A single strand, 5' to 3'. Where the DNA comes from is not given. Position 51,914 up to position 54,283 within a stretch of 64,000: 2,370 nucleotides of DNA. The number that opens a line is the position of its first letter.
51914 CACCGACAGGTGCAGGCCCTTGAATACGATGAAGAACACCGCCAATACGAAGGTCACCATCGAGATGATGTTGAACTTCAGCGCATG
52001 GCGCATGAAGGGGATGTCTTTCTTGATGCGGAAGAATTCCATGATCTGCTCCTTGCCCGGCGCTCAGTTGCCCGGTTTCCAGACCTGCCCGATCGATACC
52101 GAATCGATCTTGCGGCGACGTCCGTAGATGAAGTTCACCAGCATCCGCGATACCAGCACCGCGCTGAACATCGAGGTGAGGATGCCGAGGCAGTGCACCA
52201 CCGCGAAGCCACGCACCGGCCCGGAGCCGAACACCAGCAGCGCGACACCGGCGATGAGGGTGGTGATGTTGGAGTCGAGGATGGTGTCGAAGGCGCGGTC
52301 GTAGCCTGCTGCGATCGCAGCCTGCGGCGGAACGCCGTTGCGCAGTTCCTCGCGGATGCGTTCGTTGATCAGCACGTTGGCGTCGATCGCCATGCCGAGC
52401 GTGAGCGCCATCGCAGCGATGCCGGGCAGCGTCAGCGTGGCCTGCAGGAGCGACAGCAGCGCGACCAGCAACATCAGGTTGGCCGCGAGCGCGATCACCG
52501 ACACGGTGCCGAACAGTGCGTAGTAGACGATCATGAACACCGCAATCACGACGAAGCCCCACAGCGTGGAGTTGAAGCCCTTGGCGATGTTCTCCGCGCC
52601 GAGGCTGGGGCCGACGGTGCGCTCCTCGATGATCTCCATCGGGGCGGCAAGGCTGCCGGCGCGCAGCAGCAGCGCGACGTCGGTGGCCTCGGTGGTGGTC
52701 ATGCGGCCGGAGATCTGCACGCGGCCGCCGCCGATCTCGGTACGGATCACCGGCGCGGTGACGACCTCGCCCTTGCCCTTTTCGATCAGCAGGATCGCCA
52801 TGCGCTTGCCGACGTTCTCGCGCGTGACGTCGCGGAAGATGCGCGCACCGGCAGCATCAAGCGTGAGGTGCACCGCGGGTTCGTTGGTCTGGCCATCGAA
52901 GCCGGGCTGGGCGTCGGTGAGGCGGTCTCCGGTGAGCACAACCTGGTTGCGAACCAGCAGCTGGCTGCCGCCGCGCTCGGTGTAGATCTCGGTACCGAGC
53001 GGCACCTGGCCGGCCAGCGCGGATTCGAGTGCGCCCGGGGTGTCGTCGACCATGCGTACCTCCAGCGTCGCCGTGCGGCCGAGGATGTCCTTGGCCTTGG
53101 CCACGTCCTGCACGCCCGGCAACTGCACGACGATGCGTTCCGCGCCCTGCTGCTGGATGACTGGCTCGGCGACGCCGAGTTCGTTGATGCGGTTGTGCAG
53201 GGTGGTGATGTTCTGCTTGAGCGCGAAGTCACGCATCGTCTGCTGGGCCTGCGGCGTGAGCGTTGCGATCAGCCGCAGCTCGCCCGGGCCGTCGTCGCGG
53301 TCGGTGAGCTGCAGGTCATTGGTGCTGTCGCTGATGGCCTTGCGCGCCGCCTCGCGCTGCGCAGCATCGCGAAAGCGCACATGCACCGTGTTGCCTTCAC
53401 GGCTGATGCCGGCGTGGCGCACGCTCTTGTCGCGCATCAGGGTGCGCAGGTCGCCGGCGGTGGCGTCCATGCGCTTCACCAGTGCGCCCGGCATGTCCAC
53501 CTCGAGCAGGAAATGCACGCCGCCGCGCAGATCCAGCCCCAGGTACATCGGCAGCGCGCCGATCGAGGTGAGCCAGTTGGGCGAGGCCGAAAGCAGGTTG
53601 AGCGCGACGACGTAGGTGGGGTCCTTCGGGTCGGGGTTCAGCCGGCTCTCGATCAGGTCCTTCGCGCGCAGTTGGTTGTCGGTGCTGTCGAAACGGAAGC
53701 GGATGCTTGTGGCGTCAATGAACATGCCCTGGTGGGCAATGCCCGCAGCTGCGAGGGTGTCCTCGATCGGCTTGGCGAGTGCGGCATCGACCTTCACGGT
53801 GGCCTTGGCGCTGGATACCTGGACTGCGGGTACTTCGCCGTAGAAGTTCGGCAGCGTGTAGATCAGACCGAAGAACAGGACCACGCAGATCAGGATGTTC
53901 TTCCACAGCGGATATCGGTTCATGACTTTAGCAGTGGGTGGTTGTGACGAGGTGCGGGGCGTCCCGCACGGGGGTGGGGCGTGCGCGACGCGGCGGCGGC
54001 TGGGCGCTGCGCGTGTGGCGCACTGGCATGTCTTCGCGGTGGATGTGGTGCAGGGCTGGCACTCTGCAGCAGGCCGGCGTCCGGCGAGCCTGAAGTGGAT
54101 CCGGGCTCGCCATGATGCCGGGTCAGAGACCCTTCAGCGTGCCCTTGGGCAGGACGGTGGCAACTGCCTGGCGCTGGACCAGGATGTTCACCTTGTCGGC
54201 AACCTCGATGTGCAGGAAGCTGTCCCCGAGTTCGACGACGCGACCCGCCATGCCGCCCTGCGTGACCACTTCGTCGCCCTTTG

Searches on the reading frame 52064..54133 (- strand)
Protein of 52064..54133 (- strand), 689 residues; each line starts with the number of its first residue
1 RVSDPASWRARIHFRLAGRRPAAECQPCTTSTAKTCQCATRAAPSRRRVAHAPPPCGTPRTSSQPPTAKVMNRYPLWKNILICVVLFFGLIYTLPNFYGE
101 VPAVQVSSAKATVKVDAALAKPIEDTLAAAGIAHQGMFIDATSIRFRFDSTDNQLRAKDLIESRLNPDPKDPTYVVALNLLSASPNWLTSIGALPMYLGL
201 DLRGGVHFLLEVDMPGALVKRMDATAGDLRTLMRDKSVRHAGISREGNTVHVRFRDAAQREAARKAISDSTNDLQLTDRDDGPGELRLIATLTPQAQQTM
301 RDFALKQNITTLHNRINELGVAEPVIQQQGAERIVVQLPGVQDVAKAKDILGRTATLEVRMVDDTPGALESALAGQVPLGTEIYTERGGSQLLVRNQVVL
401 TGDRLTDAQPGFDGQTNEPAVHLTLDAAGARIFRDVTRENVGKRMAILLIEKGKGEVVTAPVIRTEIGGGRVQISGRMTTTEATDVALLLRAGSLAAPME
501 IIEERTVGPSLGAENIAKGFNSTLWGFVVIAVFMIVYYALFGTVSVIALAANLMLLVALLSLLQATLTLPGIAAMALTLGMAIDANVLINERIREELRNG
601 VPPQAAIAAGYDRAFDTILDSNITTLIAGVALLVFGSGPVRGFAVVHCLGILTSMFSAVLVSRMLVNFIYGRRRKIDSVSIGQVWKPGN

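Call 80: search_protein_families(library=pfam, proteins=[window:52064-54133:-], max_evalue=0.00001)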
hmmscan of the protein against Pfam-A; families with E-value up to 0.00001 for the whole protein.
window:52064-54133:- (689 aa): 6 families
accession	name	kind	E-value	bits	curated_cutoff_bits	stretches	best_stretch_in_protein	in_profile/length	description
PF22599.2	SecDF_P1_head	-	1.7e-39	134.7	27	1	383-497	3-114/114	SecDF, P1 head subdomain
PF13721.11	SecD-TM1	-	3.7e-37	127.3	30.5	1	71-178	1-103/103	SecD export protein N-terminal TM region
PF21760.3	SecD_1st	-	1.2e-27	95.5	27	1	305-364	1-60/60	Protein translocase subunit SecDF, P1 domain, N-terminal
PF02355.23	SecD_SecF_C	-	1e-20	74.4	20.5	1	498-669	12-186/189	Protein export membrane protein SecD/SecF, C-terminal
PF07549.19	Sec_GG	-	4e-07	29.8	20.3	1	190-215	2-27/28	SecD/SecF GG Motif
PF03176.21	MMPL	-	4.3e-07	29.6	20.5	1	531-661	169-294/333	MMPL family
